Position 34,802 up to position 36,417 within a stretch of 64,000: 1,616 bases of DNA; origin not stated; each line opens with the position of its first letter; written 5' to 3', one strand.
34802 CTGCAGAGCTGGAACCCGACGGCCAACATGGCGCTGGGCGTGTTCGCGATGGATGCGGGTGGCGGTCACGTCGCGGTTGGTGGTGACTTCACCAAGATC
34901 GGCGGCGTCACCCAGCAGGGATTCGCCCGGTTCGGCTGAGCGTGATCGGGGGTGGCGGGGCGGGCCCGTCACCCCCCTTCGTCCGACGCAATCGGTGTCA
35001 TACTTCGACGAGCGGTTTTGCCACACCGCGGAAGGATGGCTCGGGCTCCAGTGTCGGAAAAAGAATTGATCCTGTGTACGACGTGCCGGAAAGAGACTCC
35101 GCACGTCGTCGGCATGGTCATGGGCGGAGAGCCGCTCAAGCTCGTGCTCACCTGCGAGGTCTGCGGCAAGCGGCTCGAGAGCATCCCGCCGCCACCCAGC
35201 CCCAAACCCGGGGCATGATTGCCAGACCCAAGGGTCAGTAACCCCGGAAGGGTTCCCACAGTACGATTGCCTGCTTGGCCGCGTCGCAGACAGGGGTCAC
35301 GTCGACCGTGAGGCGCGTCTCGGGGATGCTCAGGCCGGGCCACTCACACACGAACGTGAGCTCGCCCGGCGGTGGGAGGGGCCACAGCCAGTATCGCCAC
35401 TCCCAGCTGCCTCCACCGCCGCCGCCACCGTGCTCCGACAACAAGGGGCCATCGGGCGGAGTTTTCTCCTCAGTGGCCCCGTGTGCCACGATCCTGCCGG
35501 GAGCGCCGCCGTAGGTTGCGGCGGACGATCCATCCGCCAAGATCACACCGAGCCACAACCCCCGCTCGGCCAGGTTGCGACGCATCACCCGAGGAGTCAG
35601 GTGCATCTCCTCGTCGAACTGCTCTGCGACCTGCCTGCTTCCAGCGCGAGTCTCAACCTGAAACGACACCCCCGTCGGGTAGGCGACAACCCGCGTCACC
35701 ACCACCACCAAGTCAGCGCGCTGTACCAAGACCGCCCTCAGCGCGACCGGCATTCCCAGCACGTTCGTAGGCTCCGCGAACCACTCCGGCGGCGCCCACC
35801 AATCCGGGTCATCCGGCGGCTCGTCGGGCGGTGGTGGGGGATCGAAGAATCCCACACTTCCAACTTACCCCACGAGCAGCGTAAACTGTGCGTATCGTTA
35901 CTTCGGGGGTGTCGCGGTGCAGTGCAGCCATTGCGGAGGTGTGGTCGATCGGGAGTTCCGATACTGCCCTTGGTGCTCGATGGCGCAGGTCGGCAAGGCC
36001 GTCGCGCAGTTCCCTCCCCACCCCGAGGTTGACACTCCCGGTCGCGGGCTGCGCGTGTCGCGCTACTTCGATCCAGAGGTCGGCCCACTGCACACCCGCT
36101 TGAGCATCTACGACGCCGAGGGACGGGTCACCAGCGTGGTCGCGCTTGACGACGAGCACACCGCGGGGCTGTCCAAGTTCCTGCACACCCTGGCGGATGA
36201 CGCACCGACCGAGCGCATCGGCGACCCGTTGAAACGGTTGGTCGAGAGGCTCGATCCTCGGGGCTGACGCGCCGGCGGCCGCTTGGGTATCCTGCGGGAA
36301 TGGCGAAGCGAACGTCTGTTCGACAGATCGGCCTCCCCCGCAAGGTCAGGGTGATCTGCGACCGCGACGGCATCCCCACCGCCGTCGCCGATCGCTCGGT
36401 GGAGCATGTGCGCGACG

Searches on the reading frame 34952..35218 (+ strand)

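Call 40: search_protein_families(library=pfam, proteins=[window:34952-35218:+], max_evalue=0.1)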
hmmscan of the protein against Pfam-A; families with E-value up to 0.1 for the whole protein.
window:34952-35218:+ (88 aa): 2 families
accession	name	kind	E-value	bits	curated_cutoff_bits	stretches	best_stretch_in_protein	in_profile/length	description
PF18912.6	DZR_2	-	0.017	15.4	27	0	21-51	4-33/56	Double zinc ribbon domain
PF25205.1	DUF7835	-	0.093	13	27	0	41-55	14-28/66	Domain of unknown function (DUF7835)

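Call 73: search_protein_families(library=ncbifam, proteins=[window:34952-35218:+], max_evalue=0.01)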
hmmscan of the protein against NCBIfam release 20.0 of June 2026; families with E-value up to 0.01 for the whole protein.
window:34952-35218:+ (88 aa): 0 families

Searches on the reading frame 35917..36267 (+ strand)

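Call 3: search_protein_families(library=pfam, proteins=[window:35917-36267:+], max_evalue=1)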
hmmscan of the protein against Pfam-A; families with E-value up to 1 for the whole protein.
window:35917-36267:+ (116 aa): 6 families
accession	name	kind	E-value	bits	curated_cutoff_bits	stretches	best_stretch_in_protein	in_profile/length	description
PF24463.1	DUF7577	-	2.1e-06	27.6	28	1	2-20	4-22/27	Domain of unknown function (DUF7577)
PF24460.1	DUF7575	-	3.6e-06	26.7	28.5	1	2-21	5-24/28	Domain of unknown function (DUF7575)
PF17032.10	Zn_ribbon_15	-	0.0084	17.3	28.9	1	2-20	54-72/73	zinc-ribbon family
PF12773.13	DZR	-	0.017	15.7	27.3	1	3-20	27-44/45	Double zinc ribbon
PF13248.11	Zn_ribbon_3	-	0.086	12.8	27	1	2-20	4-22/26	zinc-ribbon domain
PF05593.20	RHS_repeat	-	0.11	13.4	22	0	65-74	22-31/38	RHS Repeat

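Call 4: search_protein_families(library=ncbifam, proteins=[window:35917-36267:+], max_evalue=1)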
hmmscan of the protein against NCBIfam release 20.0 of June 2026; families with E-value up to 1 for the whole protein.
window:35917-36267:+ (116 aa): 0 families
